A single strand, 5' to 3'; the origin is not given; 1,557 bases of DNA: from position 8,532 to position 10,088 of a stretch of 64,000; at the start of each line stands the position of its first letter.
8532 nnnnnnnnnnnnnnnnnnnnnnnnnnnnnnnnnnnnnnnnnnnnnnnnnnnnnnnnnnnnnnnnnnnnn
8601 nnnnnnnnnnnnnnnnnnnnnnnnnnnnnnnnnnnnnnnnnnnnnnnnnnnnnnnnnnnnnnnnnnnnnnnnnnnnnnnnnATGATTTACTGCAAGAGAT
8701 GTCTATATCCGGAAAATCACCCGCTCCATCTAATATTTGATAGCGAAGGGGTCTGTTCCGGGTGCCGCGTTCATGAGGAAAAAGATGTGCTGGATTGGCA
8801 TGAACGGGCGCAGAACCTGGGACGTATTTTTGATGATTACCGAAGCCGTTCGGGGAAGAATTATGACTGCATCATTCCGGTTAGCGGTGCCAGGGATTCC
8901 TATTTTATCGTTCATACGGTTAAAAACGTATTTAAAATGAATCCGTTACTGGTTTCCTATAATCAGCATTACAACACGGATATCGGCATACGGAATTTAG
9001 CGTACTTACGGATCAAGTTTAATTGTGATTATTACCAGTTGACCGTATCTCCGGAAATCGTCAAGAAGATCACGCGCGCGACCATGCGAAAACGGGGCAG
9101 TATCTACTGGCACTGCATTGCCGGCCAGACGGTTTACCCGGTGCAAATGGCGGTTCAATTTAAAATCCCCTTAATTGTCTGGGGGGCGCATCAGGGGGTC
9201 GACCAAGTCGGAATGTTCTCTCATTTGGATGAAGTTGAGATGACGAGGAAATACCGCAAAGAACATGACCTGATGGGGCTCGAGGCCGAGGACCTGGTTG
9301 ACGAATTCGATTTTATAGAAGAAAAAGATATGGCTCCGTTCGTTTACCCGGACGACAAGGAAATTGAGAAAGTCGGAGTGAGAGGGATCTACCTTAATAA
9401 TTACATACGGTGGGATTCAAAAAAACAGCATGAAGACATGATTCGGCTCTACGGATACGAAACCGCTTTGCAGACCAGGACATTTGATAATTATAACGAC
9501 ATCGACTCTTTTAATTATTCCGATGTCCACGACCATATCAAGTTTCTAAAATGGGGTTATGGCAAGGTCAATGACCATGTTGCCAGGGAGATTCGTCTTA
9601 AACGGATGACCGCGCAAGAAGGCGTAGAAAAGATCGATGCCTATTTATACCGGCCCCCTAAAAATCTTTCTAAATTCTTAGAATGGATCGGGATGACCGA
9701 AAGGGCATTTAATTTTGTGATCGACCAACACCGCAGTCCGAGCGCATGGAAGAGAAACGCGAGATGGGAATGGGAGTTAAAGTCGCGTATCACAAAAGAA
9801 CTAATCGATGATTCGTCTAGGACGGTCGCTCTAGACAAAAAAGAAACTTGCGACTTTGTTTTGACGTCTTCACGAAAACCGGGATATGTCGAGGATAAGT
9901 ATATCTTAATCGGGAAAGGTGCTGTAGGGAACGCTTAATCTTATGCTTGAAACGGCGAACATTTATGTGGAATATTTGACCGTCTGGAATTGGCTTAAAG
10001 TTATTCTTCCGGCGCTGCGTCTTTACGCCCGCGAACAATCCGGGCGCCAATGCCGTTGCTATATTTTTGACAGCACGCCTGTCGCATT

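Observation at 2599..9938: Nonulosonic-acid module with duplicated WbuX/PseA-type amidotransferases bracketing a HisH/HisF-like pair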

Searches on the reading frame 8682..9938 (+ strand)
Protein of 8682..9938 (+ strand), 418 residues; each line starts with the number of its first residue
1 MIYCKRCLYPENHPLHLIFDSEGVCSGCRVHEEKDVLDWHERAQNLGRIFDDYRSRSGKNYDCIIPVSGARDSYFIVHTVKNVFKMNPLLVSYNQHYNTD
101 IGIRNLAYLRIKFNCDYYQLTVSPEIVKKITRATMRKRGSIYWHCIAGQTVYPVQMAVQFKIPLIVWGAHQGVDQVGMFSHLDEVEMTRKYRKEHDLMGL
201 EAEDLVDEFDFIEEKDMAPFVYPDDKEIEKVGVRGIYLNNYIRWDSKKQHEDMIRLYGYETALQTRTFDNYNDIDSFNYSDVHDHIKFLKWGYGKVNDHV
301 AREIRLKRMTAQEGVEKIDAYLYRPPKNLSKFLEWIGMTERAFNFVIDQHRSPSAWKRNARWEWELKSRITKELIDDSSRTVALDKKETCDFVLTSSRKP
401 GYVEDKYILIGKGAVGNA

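Call 3: search_protein_families(library=pfam, proteins=[window:8682-9938:+])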
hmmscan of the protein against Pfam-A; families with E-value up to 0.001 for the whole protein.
window:8682-9938:+ (418 aa): 0 families

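Call 4: search_protein_families(library=ncbifam, proteins=[window:8682-9938:+])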
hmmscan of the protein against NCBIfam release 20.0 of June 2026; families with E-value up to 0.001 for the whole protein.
window:8682-9938:+ (418 aa): 1 family
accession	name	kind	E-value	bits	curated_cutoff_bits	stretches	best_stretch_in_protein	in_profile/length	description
TIGR03573.1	WbuX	subfamily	2e-97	326.7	203.2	1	1-346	1-342/344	N-acetyl sugar amidotransferase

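Call 11: find_encoding_contigs(protein=window:8682-9938:+, flank=10000)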
Protein window:8682-9938:+ (418 aa): 18 contigs read that carry it; 3 places shown.
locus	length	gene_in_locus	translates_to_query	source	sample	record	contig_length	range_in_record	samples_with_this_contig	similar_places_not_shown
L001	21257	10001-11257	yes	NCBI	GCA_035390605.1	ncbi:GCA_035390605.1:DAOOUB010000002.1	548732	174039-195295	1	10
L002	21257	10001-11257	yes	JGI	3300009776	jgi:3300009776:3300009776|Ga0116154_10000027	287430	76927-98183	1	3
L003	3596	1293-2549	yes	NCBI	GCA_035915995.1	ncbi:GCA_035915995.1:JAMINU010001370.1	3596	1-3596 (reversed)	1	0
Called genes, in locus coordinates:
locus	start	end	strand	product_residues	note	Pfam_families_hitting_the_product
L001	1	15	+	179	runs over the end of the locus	PF13412:HTH_24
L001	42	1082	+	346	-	PF00106:adh_short (weak), PF01073:3Beta_HSD, PF01370:Epimerase, PF02719:Polysacc_synt_2, PF04321:RmlD_sub_bind, PF05368:NmrA, PF13460:NAD_binding_10, PF16363:GDP_Man_Dehyd, +1 more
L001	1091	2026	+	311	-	PF01073:3Beta_HSD, PF01370:Epimerase, PF02719:Polysacc_synt_2, PF04321:RmlD_sub_bind, PF16363:GDP_Man_Dehyd, PF07993:NAD_binding_4 (weak)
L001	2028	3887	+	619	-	PF00664:ABC_membrane, PF00005:ABC_tran, PF02463:SMC_N (faint)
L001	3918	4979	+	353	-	PF03102:NeuB, PF08666:SAF (weak)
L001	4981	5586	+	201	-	PF13302:Acetyltransf_3, PF13420:Acetyltransf_4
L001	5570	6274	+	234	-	PF02348:CTP_transf_3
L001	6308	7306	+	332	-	PF13489:Methyltransf_23, PF13847:Methyltransf_31 (weak), PF08241:Methyltransf_11, PF08242:Methyltransf_12, PF13649:Methyltransf_25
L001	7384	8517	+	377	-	-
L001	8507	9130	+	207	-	PF00117:GATase, PF07685:GATase_3, PF01174:SNO (weak), PF07722:Peptidase_C26 (faint)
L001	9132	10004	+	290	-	PF00977:His_biosynth, PF03060:NMO (faint)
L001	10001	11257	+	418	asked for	-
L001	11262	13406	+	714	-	-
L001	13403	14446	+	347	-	PF13489:Methyltransf_23, PF08241:Methyltransf_11 (weak), PF08242:Methyltransf_12, PF13649:Methyltransf_25 (weak), PF13847:Methyltransf_31 (weak)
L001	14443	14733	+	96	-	PF07578:LAB_N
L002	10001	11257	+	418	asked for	-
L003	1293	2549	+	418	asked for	-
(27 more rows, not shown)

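Call 18: search_solved_structures(query=window:8682-9938:+, max_evalue=1)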
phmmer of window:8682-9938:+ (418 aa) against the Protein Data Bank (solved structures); distinct sequences matched with E-value up to 1: 1.
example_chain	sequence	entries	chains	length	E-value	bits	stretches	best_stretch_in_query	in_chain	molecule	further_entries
8wex_A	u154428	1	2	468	7.6e-38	133.7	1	12-371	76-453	N-acetyl sugar amidotransferase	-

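Call 24: find_homologous_proteins(query=window:8682-9938:+, max_evalue=1e-10)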
Query window:8682-9938:+ (418 aa): 5790 proteins with E <= 1e-10 among 7849 candidates; the best 120 are listed.
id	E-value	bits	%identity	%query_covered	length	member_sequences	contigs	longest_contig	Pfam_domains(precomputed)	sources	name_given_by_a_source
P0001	1.8e-292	988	100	100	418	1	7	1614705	-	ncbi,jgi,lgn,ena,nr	ncbi:MAG TPA: N-acetyl sugar amidotransferase [Candidatus Omnitrophota bacterium]|nr:N-acetyl sugar 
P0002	7.8e-252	854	86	100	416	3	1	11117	-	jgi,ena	-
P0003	1.2e-243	827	83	99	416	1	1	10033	-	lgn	-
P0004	3.0e-243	825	82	99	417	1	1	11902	-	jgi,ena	-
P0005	4.7e-242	821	81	100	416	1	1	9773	-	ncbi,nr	ncbi:MAG: N-acetyl sugar amidotransferase [Candidatus Omnitrophica bacterium]|nr:N-acetyl sugar amid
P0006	1.5e-236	803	80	99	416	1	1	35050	-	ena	-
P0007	3.5e-235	799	78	99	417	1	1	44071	-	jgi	jgi:N-acetyl sugar amidotransferase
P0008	4.6e-235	798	79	99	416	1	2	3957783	-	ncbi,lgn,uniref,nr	ncbi:N-acetyl sugar amidotransferase [Geobacter sp. DSM 9736]|uniref:N-acetyl sugar amidotransferase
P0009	6.7e-232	788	77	100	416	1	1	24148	-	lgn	-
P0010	2.7e-231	786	80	98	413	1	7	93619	-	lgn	-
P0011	9.6e-231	784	78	99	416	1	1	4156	-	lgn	-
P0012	1.3e-230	784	78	99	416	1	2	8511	-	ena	-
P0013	1.5e-230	784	78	100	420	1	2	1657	-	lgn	-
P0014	2.6e-229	780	77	100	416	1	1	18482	-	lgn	-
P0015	2.0e-228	777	77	99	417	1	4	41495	-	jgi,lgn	jgi:N-acetyl sugar amidotransferase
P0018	2.1e-226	770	76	100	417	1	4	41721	-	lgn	-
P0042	3.4e-200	684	70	99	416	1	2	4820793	-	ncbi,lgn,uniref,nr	ncbi:LPS biosynthesis protein [Rufibacter radiotolerans]|uniref:LPS biosynthesis protein n=1 Tax=Ruf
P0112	3.1e-196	671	67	99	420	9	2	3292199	-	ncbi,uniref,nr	ncbi:N-acetyl sugar amidotransferase [Leptospira levettii]|uniref:N-acetyl sugar amidotransferase n=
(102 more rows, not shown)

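Call 27: find_encoding_contigs(protein=P0008, flank=10000, max_places=1)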
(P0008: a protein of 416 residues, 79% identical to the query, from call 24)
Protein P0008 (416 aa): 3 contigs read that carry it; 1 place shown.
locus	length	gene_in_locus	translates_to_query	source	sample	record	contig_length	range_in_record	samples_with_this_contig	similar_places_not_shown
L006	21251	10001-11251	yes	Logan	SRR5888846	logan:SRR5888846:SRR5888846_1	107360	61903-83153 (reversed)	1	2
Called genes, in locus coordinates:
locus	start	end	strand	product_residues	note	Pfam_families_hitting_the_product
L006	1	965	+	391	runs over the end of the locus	PF01041:DegT_DnrJ_EryC1, PF00155:Aminotran_1_2 (weak)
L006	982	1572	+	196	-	PF17836:PglD_N, PF25084:LbH_EIF2B (weak), PF00132:Hexapep (faint)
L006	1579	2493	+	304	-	-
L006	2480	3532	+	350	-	PF03102:NeuB, PF08666:SAF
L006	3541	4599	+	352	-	PF00571:CBS (faint), PF00483:NTP_transferase, PF12804:NTP_transf_3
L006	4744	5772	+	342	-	PF03102:NeuB, PF08666:SAF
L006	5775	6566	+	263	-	PF00106:adh_short, PF08659:KR, PF13561:adh_short_C2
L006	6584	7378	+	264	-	PF02348:CTP_transf_3, PF12804:NTP_transf_3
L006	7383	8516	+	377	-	-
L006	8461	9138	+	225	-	PF00117:GATase, PF07685:GATase_3 (weak), PF01174:SNO (weak), PF07722:Peptidase_C26 (faint)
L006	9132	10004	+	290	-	PF00977:His_biosynth, PF03060:NMO (weak)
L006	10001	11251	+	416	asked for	-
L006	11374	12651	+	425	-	PF01943:Polysacc_synt, PF13440:Polysacc_synt_3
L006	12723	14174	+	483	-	-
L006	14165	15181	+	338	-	PF01408:GFO_IDH_MocA, PF03447:NAD_binding_3 (weak), PF02894:GFO_IDH_MocA_C, PF22725:GFO_IDH_MocA_C3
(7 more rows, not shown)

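Call 28: find_encoding_contigs(protein=P0112, flank=10000, max_places=1)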
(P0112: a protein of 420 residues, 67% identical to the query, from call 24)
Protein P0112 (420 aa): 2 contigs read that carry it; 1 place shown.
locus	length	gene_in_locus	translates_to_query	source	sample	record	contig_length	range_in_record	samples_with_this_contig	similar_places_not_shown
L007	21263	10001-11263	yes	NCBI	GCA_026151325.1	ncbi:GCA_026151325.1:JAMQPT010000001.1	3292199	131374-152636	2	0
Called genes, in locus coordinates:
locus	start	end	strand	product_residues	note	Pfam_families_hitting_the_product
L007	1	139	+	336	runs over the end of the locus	PF00389:2-Hacid_dh, PF02826:2-Hacid_dh_C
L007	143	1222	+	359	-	PF01266:DAO, PF13450:NAD_binding_8 (weak)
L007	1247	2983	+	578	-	PF00664:ABC_membrane, PF00005:ABC_tran, PF02463:SMC_N (weak), PF13555:AAA_29 (weak)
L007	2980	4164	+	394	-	PF00155:Aminotran_1_2 (weak), PF01041:DegT_DnrJ_EryC1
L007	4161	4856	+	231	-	PF02348:CTP_transf_3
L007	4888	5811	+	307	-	-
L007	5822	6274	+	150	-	PF13302:Acetyltransf_3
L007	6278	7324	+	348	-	PF03102:NeuB, PF08666:SAF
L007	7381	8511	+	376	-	-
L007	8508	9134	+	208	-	PF07685:GATase_3 (weak), PF00117:GATase, PF01174:SNO (weak), PF07722:Peptidase_C26 (weak)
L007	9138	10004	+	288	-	PF00977:His_biosynth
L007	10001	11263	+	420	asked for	-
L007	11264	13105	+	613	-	-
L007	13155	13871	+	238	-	PF13489:Methyltransf_23 (weak), PF13847:Methyltransf_31, PF08241:Methyltransf_11 (faint), PF13649:Methyltransf_25 (faint)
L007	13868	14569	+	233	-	PF02348:CTP_transf_3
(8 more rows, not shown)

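Call 29: find_encoding_contigs(protein=P0042, flank=10000, max_places=1)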
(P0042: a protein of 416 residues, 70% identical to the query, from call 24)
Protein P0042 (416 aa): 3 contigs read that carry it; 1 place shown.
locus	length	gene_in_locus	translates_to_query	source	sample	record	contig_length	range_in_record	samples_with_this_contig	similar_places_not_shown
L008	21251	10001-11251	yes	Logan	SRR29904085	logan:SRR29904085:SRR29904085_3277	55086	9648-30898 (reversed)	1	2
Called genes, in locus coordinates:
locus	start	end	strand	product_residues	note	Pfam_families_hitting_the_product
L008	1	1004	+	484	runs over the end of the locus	PF13302:Acetyltransf_3 (weak), PF00583:Acetyltransf_1 (weak)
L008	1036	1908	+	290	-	PF00551:Formyl_trans_N, PF02911:Formyl_trans_C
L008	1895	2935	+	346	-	PF03102:NeuB, PF08666:SAF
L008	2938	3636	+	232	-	PF02348:CTP_transf_3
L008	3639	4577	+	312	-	PF01408:GFO_IDH_MocA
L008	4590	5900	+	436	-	PF01041:DegT_DnrJ_EryC1, PF01212:Beta_elim_lyase (weak)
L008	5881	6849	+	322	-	-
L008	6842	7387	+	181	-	PF13302:Acetyltransf_3, PF13420:Acetyltransf_4 (weak)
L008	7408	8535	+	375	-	-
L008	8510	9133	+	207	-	PF00117:GATase, PF07685:GATase_3 (faint), PF01174:SNO, PF07722:Peptidase_C26 (faint)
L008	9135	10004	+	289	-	PF00977:His_biosynth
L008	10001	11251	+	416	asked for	-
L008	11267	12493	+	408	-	PF04464:Glyphos_transf (faint)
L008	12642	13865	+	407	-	PF04464:Glyphos_transf (faint)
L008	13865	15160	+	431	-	PF01943:Polysacc_synt, PF13440:Polysacc_synt_3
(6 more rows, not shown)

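Call 38: find_encoding_contigs(protein=P0007, flank=10000, max_places=1)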
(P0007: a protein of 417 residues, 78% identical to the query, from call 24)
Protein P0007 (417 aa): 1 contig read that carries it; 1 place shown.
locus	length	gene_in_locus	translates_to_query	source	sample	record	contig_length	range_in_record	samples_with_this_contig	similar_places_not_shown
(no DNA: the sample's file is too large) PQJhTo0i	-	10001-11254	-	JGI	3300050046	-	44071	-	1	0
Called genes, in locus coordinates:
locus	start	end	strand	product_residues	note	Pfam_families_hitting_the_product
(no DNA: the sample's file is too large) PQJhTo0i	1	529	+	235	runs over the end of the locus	PF01128:IspD (faint), PF02348:CTP_transf_3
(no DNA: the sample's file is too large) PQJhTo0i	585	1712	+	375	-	-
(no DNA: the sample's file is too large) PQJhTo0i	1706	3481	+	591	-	PF27859:LIC12162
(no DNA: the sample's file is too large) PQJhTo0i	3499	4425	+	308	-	PF01408:GFO_IDH_MocA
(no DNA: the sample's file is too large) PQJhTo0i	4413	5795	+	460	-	PF01041:DegT_DnrJ_EryC1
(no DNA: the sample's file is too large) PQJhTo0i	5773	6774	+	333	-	-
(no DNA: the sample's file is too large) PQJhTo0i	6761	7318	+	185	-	PF13302:Acetyltransf_3, PF13420:Acetyltransf_4, PF00583:Acetyltransf_1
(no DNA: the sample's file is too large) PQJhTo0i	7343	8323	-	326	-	PF13489:Methyltransf_23, PF13847:Methyltransf_31, PF08241:Methyltransf_11, PF08242:Methyltransf_12, PF13649:Methyltransf_25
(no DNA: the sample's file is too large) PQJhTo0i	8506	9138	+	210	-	PF00117:GATase, PF07685:GATase_3 (weak), PF01174:SNO (weak)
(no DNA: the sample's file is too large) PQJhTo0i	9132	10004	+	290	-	PF00977:His_biosynth, PF01207:Dus (faint), PF03060:NMO (faint)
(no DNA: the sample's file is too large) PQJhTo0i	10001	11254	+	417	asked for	-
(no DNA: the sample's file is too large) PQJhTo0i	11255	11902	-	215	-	PF17836:PglD_N, PF22674:C2185-like_N (faint), PF25087:GMPPB_C (weak), PF25084:LbH_EIF2B, PF00132:Hexapep, PF14602:Hexapep_2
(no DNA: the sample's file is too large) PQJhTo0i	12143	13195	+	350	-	PF00571:CBS (weak), PF00483:NTP_transferase, PF12804:NTP_transf_3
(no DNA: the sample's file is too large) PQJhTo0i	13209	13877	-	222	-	-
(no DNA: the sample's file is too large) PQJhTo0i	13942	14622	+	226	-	PF07722:Peptidase_C26, PF00117:GATase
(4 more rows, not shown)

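Call 39: find_encoding_contigs(protein=P0018, flank=10000, max_places=1)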
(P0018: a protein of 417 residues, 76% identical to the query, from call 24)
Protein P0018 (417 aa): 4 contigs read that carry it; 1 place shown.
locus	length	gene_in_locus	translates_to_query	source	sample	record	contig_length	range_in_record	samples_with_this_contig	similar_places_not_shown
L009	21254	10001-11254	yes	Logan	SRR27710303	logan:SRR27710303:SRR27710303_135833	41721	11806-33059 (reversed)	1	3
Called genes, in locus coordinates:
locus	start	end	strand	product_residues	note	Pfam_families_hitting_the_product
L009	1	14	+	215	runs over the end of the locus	PF25084:LbH_EIF2B (faint), PF25087:GMPPB_C (faint), PF17836:PglD_N, PF00132:Hexapep (weak), PF14602:Hexapep_2 (weak)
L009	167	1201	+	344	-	PF00571:CBS (weak), PF00483:NTP_transferase, PF12804:NTP_transf_3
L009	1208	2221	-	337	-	PF13489:Methyltransf_23, PF08241:Methyltransf_11, PF08242:Methyltransf_12 (faint)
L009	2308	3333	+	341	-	PF04321:RmlD_sub_bind, PF05368:NmrA, PF01073:3Beta_HSD, PF01370:Epimerase, PF02719:Polysacc_synt_2, PF07993:NAD_binding_4, PF13460:NAD_binding_10, PF16363:GDP_Man_Dehyd, +1 more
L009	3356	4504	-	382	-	PF01041:DegT_DnrJ_EryC1, PF00155:Aminotran_1_2 (faint)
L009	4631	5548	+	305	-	-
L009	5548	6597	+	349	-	PF03102:NeuB, PF08666:SAF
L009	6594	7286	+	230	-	PF02348:CTP_transf_3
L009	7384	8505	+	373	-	-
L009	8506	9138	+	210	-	PF00117:GATase, PF07685:GATase_3 (weak), PF01174:SNO (weak)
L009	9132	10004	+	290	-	PF00977:His_biosynth, PF02581:TMP-TENI (faint), PF03060:NMO (faint)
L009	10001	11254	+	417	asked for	-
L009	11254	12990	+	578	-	PF27859:LIC12162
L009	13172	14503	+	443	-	PF00884:Sulfatase, PF01663:Phosphodiest (weak)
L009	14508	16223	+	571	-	-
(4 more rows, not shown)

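Call 40: find_encoding_contigs(protein=P0006, flank=10000, max_places=1)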
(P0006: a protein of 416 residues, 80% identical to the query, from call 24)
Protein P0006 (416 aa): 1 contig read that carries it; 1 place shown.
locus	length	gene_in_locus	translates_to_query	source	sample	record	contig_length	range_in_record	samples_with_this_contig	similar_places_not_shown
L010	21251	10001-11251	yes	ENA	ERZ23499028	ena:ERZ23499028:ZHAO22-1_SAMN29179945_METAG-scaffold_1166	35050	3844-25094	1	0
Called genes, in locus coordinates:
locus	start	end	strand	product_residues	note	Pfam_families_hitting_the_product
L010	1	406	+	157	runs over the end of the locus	PF25087:GMPPB_C, PF25084:LbH_EIF2B (weak), PF00132:Hexapep, PF14602:Hexapep_2 (weak)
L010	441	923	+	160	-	PF02585:PIG-L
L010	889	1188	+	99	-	PF02911:Formyl_trans_C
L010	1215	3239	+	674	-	PF02310:B12-binding, PF04055:Radical_SAM (weak)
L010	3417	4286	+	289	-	PF00535:Glycos_transf_2 (weak)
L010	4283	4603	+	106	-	PF01541:GIY-YIG, PF10544:T5orf172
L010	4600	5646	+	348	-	PF03102:NeuB, PF08666:SAF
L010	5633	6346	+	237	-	PF02348:CTP_transf_3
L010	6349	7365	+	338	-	PF13489:Methyltransf_23, PF08241:Methyltransf_11, PF08242:Methyltransf_12, PF13649:Methyltransf_25 (weak), PF13847:Methyltransf_31 (weak)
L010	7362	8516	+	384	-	-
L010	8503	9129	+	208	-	PF00117:GATase, PF07685:GATase_3 (weak), PF01174:SNO (weak)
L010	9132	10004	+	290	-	PF00977:His_biosynth, PF01207:Dus (faint), PF02581:TMP-TENI (faint), PF03060:NMO (faint)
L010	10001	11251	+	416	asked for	-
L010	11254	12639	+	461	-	-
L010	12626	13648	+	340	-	PF00685:Sulfotransfer_1, PF13469:Sulfotransfer_3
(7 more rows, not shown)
